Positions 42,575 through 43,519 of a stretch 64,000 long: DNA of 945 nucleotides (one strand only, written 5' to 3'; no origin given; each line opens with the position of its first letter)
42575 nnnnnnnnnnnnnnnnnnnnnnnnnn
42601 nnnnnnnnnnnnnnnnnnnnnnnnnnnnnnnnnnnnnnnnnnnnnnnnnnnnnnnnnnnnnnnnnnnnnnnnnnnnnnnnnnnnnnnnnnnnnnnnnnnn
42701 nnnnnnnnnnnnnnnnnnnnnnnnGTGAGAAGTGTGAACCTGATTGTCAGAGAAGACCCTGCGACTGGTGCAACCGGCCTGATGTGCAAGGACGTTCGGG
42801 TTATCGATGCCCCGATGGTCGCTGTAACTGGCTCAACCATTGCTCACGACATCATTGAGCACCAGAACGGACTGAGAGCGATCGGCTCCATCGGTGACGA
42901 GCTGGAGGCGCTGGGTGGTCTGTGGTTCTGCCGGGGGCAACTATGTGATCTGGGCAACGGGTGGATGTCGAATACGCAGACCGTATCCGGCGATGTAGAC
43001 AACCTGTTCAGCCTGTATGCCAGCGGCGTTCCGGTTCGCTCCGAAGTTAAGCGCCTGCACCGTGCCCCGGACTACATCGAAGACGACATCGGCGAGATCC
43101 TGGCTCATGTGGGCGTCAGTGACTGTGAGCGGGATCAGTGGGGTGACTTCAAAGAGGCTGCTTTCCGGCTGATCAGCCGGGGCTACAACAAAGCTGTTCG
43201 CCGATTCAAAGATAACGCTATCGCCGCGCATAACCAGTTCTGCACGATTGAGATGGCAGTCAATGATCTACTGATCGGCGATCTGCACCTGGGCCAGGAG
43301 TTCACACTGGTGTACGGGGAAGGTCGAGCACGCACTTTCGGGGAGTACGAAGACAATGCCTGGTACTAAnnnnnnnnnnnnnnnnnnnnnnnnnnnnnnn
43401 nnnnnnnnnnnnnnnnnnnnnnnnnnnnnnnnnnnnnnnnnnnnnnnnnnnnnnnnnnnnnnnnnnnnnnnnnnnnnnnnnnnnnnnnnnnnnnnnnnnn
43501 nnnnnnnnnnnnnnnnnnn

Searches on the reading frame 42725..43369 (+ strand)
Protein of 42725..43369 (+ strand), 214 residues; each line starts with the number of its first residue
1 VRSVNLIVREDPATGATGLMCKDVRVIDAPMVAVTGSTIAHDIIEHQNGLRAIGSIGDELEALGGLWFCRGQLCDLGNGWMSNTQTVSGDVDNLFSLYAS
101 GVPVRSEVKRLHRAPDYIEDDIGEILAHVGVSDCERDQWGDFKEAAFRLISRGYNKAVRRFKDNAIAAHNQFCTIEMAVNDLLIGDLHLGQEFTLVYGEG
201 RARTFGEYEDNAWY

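Call 97: search_protein_families(library=phrogs, proteins=[window:42725-43369:+], max_evalue=0.001)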
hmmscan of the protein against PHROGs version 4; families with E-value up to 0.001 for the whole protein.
window:42725-43369:+ (214 aa): 1 family
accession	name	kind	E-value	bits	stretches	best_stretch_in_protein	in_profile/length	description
phrog_7111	-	unknown function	2.3e-09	38.4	1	2-181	2-191/224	-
